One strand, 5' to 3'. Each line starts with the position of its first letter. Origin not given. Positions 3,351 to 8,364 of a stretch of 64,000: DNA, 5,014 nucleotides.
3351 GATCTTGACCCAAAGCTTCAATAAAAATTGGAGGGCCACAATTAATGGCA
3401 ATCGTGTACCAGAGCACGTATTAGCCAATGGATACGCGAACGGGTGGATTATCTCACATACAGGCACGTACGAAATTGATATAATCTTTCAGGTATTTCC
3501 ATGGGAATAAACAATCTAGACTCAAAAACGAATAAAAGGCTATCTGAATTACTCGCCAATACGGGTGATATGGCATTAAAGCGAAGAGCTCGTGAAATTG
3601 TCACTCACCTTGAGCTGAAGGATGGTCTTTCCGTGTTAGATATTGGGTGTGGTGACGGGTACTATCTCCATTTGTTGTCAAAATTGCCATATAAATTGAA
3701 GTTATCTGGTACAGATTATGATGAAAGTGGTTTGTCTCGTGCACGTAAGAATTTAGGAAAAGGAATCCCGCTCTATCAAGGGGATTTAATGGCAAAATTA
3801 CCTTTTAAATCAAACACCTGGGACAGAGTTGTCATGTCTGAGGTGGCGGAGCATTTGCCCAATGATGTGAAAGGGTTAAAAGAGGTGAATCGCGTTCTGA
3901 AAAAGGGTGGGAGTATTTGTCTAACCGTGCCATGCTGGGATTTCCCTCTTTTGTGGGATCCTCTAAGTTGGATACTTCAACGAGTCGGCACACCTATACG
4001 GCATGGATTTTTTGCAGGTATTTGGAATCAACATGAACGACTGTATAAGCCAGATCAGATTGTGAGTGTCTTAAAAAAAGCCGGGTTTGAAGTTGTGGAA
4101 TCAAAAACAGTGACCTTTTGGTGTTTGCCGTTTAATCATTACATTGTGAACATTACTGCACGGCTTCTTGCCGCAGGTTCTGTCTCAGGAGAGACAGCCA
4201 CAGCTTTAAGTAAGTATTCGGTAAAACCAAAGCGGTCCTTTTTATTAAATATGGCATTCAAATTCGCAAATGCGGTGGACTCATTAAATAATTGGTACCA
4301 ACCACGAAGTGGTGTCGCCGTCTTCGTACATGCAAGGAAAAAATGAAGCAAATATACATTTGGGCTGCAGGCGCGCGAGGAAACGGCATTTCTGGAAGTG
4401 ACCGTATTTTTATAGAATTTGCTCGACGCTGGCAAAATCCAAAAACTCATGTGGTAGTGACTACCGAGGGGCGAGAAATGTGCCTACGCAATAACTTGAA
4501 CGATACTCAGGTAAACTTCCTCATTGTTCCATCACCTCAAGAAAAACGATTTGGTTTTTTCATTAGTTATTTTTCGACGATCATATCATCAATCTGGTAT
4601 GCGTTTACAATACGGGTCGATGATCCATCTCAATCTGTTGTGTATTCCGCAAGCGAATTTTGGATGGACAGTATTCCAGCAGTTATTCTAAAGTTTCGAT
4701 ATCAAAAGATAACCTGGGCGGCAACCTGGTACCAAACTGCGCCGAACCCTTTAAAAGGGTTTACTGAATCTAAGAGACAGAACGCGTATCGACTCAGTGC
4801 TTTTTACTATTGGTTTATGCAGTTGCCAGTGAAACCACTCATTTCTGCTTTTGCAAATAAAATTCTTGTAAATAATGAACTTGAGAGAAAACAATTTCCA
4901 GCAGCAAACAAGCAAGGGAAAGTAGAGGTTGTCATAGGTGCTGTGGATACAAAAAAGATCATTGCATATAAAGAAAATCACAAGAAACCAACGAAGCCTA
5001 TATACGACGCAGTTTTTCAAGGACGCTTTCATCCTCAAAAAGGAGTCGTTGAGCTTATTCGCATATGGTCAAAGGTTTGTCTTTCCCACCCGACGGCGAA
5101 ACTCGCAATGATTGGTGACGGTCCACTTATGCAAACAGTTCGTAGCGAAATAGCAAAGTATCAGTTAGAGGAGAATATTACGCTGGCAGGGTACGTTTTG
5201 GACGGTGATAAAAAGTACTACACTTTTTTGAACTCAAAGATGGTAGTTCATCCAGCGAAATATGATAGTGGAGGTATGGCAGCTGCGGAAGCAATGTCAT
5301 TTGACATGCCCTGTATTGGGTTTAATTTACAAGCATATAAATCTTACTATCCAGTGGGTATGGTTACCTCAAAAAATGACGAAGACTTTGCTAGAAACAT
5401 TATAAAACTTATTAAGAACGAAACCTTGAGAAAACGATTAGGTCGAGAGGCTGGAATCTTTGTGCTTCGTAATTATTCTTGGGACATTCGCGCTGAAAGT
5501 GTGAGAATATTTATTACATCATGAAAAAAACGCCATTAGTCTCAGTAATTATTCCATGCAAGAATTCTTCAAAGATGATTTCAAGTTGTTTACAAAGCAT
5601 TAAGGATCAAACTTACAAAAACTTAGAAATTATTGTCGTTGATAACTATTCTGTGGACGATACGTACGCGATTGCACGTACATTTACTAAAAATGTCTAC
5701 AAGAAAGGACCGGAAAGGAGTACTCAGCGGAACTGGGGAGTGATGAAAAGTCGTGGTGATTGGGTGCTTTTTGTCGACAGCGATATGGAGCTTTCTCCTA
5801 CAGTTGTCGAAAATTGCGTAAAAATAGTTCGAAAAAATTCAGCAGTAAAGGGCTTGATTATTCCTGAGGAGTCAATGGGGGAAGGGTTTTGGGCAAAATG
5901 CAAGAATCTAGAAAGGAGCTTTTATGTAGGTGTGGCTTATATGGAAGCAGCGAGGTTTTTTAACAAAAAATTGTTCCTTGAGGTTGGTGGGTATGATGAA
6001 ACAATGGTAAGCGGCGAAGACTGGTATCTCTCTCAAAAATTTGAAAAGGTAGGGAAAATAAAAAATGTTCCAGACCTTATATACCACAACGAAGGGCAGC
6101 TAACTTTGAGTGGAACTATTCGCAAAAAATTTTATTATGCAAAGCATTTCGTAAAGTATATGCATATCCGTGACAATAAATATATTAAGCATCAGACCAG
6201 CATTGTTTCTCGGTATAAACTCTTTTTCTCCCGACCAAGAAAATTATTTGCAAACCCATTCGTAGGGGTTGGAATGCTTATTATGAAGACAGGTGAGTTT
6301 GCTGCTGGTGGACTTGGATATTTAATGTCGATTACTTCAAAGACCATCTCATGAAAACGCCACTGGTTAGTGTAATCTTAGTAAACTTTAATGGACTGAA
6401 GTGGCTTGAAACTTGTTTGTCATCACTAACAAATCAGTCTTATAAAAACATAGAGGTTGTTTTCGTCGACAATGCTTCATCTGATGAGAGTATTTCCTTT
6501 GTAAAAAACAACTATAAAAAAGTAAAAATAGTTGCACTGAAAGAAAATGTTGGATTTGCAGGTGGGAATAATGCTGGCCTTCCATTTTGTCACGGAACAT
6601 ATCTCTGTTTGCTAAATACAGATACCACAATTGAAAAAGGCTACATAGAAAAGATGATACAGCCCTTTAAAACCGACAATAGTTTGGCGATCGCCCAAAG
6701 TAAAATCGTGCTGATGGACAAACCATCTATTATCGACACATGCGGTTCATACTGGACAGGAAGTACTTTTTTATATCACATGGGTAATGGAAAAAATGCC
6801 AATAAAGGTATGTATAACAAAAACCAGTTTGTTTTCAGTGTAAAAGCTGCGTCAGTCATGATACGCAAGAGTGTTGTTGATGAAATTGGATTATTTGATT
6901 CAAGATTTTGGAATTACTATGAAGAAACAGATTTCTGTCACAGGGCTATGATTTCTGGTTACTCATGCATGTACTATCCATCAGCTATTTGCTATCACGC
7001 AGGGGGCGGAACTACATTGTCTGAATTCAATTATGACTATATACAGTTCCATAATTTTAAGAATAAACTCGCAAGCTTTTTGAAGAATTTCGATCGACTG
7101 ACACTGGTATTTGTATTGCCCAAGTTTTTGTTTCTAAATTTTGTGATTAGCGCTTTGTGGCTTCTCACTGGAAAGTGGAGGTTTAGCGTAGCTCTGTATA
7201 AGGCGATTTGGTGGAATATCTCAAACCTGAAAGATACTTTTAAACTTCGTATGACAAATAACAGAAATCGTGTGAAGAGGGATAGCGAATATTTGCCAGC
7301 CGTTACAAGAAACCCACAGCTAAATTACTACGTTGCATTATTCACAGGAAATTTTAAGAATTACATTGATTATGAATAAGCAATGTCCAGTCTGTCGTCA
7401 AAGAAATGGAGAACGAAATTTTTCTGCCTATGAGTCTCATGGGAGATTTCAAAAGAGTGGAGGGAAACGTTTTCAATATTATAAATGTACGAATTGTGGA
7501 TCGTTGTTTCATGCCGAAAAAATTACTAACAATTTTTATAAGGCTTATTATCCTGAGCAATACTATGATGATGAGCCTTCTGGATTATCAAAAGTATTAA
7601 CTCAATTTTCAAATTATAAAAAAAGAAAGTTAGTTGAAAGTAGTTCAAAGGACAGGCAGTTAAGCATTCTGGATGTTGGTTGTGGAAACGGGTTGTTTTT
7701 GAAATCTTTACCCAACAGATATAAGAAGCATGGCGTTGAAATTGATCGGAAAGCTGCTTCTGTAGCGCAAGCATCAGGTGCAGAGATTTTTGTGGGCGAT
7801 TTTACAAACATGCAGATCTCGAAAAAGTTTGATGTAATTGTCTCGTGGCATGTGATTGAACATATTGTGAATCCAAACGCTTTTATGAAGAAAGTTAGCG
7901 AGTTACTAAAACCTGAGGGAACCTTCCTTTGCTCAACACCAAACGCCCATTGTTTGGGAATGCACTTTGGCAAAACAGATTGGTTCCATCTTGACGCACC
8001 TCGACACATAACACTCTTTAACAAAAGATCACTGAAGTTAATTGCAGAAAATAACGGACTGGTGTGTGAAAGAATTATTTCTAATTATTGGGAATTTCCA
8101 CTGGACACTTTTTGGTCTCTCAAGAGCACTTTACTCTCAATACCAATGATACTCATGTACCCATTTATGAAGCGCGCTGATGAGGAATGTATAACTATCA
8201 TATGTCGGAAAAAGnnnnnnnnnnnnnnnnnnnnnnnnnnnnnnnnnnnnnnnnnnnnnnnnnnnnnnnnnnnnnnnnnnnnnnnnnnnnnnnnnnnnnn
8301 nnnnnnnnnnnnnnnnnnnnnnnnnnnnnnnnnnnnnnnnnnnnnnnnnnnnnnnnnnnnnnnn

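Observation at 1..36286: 36-kb co-directional glycan-assembly supercluster of about 35 genes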

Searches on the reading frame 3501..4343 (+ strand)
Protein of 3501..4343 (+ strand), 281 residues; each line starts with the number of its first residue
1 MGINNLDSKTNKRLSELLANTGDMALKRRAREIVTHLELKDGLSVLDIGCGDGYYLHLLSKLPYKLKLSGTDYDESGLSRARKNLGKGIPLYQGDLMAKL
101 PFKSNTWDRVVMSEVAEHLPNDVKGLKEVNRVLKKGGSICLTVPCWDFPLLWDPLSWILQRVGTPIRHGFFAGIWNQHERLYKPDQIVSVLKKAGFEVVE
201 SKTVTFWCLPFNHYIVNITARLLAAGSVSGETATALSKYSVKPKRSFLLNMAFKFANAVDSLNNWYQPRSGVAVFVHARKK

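Call 3: search_protein_families(library=pfam, proteins=[window:3501-4343:+], max_evalue=0.01)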
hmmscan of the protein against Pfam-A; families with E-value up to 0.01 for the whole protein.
window:3501-4343:+ (281 aa): 11 families
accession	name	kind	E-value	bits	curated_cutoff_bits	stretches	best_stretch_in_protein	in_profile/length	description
PF08241.18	Methyltransf_11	-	4.1e-18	66.2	21.2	1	46-140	1-94/95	Methyltransferase domain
PF13649.12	Methyltransf_25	-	7.9e-17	62.2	27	1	45-137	1-97/97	Methyltransferase domain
PF13489.12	Methyltransf_23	-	2.6e-16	60.2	27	1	27-200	6-163/164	Methyltransferase domain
PF13847.12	Methyltransf_31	-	2.1e-15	57.1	27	1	40-145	2-113/145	Methyltransferase domain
PF08242.18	Methyltransf_12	-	1.3e-11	45.5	30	1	46-138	1-97/98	Methyltransferase domain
PF01209.24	Ubie_methyltran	-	2.1e-09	37.5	20.1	1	35-205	41-222/233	ubiE/COQ5 methyltransferase family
PF07021.18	MetW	-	1e-08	35.5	21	1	39-135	11-104/193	Methionine biosynthesis protein MetW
PF03141.22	Methyltransf_29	-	0.00031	19.9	23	1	44-143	120-219/506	Putative S-adenosyl-L-methionine-dependent methyltransferase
PF02353.26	CMAS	-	0.00048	20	27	1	24-137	45-160/273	Mycolic acid cyclopropane synthetase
PF05175.20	MTS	-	0.0027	17.8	23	1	33-87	23-77/170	Methyltransferase small domain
PF01135.25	PCMT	-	0.008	16.4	20.3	0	34-62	66-94/210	Protein-L-isoaspartate(D-aspartate) O-methyltransferase (PCMT)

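Call 60: search_protein_families(library=ncbifam, proteins=[window:3501-4343:+], max_evalue=0.001)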
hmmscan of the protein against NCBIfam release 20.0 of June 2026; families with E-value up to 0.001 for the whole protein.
window:3501-4343:+ (281 aa): 31 families (the best 25 are shown)
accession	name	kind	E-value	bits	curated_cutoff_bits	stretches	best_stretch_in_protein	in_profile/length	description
NF045667.1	MTase_DVU1556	equivalog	1.7e-16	60.3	155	1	22-142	6-120/213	DVU_1556 family methyltransferase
NF001243.0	PRK00216.1-4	equivalog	1e-11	44.6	235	1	31-205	37-222/237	demethylmenaquinone methyltransferase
NF001244.0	PRK00216.1-5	equivalog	3.8e-10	39.5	216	1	31-201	38-220/236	bifunctional demethylmenaquinone methyltransferase/2-methoxy-6-polyprenyl-1,4-benzoquinol methylase UbiE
TIGR01934.1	MenG_MenH_UbiE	subfamily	3.8e-10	39.4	158.35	1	31-142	29-143/223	ubiquinone/menaquinone biosynthesis methyltransferase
TIGR02752.1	MenG_heptapren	equivalog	1.7e-09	37.6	419.85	1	31-145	35-154/231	demethylmenaquinone methyltransferase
TIGR01983.1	UbiG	equivalog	5.7e-09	35.6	102.95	1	40-204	48-208/228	bifunctional 2-polyprenyl-6-hydroxyphenol methylase/3-demethylubiquinol 3-O-methyltransferase UbiG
TIGR02081.1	metW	equivalog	1.2e-08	34.7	189.5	1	39-135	11-104/194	methionine biosynthesis protein MetW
NF041537.1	ArsM_AhpD_UU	exception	5.5e-08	32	510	1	39-141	74-180/345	arsenite methyltransferase/AhpD domain selenoprotein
NF047649.1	MTase_UXPK_star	exception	6e-08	32.1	460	1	39-141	75-181/283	methyltransferase/UXPK-star double selenoprotein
NF045823.1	PthPhpthDimycoMt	equivalog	1.4e-07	31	300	1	38-139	64-164/256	phthiotriol/phenolphthiotriol dimycocerosates methyltransferase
NF001241.0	PRK00216.1-2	equivalog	1.7e-07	31.1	327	1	31-141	41-147/231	demethylmenaquinone methyltransferase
NF045825.1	FAmtase_mtf2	equivalog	2.2e-07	30.4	400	1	41-140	58-157/248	fatty-acid O-methyltransferase Mtf2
TIGR02072.1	BioC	equivalog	3.1e-07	30.5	184.95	1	35-143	25-134/244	malonyl-ACP O-methyltransferase BioC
NF008823.0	PRK11873.1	subfamily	3.6e-07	30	263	1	37-140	73-180/272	arsenite methyltransferase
NF043040.1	corrin_prot_MT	hypoth_equivalog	7.7e-07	28.8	180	1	27-141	28-147/216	corrinoid protein-associated methyltransferase CpaM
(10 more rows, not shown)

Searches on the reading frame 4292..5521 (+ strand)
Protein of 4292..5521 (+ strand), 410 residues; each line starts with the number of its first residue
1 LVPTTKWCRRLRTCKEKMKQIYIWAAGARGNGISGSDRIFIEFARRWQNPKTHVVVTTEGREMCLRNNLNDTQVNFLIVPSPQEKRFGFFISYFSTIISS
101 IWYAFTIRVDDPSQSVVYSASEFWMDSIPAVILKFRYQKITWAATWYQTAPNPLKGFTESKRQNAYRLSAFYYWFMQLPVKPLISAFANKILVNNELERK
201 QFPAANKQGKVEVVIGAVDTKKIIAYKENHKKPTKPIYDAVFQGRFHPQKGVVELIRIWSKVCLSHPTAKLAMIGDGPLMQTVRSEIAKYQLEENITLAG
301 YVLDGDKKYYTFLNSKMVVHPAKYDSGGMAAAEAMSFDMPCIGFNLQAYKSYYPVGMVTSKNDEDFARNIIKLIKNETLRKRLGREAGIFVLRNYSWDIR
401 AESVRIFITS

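Call 3: search_protein_families(library=pfam, proteins=[window:4292-5521:+], max_evalue=0.01)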
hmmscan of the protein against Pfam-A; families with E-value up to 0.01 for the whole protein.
window:4292-5521:+ (410 aa): 2 families
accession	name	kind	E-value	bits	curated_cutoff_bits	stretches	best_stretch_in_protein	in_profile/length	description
PF00534.26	Glycos_transf_1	-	1.4e-24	87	26.4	1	229-387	8-169/172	Glycosyl transferases group 1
PF13692.12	Glyco_trans_1_4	-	2e-17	64.2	27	1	240-376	4-142/142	Glycosyl transferases group 1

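Call 108: search_protein_families(library=ncbifam, proteins=[window:4292-5521:+], max_evalue=1e-8)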
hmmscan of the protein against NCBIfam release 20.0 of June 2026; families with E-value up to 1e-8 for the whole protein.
window:4292-5521:+ (410 aa): 5 families
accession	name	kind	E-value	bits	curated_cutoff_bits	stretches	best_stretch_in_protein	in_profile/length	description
NF038295.1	EPS_HpsP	equivalog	5.2e-14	52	550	1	240-403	210-379/388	hormogonium polysaccharide biosynthesis glycosyltransferase HpsP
TIGR03999.1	thiol_BshA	equivalog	7.8e-13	48.1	273.7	1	193-395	151-357/375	N-acetyl-alpha-D-glucosaminyl L-malate synthase BshA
NF041879.1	EPS_EpsH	equivalog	3.1e-12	46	800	1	155-405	157-410/431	exopolysaccharide biosynthesis glycosyltransferase EpsH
NF041876.1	EPS_EpsE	equivalog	6.9e-11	42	400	1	208-403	185-388/389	exopolysaccharide biosynthesis GT4 family glycosyltransferase EpsE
NF047881.1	glyco_SdgB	exception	2.1e-09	36.6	800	1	213-396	302-481/496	serine-aspartate repeat adhesin O-glycosyltransferase SdgB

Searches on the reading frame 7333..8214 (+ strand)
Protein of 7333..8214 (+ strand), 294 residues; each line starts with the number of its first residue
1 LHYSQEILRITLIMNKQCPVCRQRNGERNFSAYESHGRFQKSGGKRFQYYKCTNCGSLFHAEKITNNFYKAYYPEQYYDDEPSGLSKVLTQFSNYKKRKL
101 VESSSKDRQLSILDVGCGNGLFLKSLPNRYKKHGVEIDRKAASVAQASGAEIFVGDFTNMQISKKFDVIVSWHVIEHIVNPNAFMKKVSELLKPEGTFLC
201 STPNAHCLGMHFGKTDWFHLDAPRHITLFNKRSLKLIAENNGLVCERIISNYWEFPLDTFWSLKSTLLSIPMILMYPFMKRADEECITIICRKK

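Call 3: search_protein_families(library=pfam, proteins=[window:7333-8214:+], max_evalue=0.01)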
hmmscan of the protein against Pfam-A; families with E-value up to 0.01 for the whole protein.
window:7333-8214:+ (294 aa): 13 families
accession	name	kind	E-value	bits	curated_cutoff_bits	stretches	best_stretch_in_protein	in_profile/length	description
PF13489.12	Methyltransf_23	-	1.6e-25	90.2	27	1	105-245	19-161/164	Methyltransferase domain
PF08241.18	Methyltransf_11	-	6.1e-15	56.1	21.2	1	113-200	1-95/95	Methyltransferase domain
PF13847.12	Methyltransf_31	-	3.8e-14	53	27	1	107-204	2-113/145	Methyltransferase domain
PF13649.12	Methyltransf_25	-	9.5e-13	49.1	27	1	112-196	1-97/97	Methyltransferase domain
PF08242.18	Methyltransf_12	-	4.3e-12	47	30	1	113-198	1-98/98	Methyltransferase domain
PF02353.26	CMAS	-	3.4e-06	27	27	1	96-202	50-166/273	Mycolic acid cyclopropane synthetase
PF07021.18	MetW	-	2.3e-05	24.5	21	1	112-188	17-98/193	Methionine biosynthesis protein MetW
PF05401.17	NodS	-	0.00011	22.5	24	1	91-207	25-152/201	Nodulation protein S (NodS)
PF03291.22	mRNA_G-N7_MeTrfase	-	0.00051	19.7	26.6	0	89-147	37-100/315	mRNA (guanine-N(7))-methyltransferase domain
PF08003.17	Methyltransf_9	-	0.0016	17.9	23.8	1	93-201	100-218/315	Protein of unknown function (DUF1698)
PF05175.20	MTS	-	0.0022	18.1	23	1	100-171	23-104/170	Methyltransferase small domain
PF06325.19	PrmA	-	0.0063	16.5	22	1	102-201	156-259/296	Ribosomal protein L11 methyltransferase (PrmA)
PF07757.19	AdoMet_MTase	-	0.0099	16.5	27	0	103-139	56-93/115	Predicted AdoMet-dependent methyltransferase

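Call 60: search_protein_families(library=ncbifam, proteins=[window:7333-8214:+], max_evalue=0.001)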
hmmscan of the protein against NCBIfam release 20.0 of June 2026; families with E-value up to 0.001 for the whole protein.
window:7333-8214:+ (294 aa): 15 families
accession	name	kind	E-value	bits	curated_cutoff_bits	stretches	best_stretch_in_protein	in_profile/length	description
TIGR01983.1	UbiG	equivalog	2.5e-14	53.2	102.95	1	103-206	44-157/228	bifunctional 2-polyprenyl-6-hydroxyphenol methylase/3-demethylubiquinol 3-O-methyltransferase UbiG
TIGR02072.1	BioC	equivalog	3.4e-12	46.7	184.95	1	104-206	30-138/244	malonyl-ACP O-methyltransferase BioC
NF008686.0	PRK11705.1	equivalog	2.1e-09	36.9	400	1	108-202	167-267/383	cyclopropane fatty acyl phospholipid synthase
NF045667.1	MTase_DVU1556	equivalog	1.1e-08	34.8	155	1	99-201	13-120/213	DVU_1556 family methyltransferase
TIGR02081.1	metW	equivalog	4.4e-07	29.6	189.5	1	110-187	15-97/194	methionine biosynthesis protein MetW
TIGR04345.1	ovoA_Cterm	equivalog_domain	1.5e-06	27.9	170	1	151-202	119-171/242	putative 4-mercaptohistidine N1-methyltransferase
NF053839.1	CPFASynBruc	equivalog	8.9e-06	24.9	600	1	89-200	155-276/410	cyclopropane fatty acid synthase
NF011650.0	PRK15068.1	equivalog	1.8e-05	23.8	209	1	94-200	108-225/324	tRNA 5-methoxyuridine(34)/uridine 5-oxyacetic acid(34) synthase CmoB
TIGR03587.1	Pse_Me-ase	hypoth_equivalog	2e-05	24.8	112.05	1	100-193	37-132/204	pseudaminic acid biosynthesis-associated methylase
TIGR00452.1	TIGR00452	equivalog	3.3e-05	22.9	275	1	93-199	102-218/316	tRNA 5-methoxyuridine(34)/uridine 5-oxyacetic acid(34) synthase CmoB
NF004851.0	PRK06202.1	equivalog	0.00025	20.5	243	1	100-181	52-145/237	hypothetical protein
NF010703.0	PRK14103.1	equivalog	0.00032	20.2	320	1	97-198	15-122/256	trans-aconitate 2-methyltransferase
NF002463.0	PRK01683.1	equivalog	0.00038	20.1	297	1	103-204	26-132/258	trans-aconitate 2-methyltransferase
NF041650.1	nod_mtase_NodS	equivalog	0.00067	19.4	300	1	92-207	21-147/190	nodulation methyltransferase NodS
NF000499.2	Erm23S_rRNA_broad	equivalog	0.00097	18.6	212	0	98-170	13-91/244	23S ribosomal RNA methyltransferase Erm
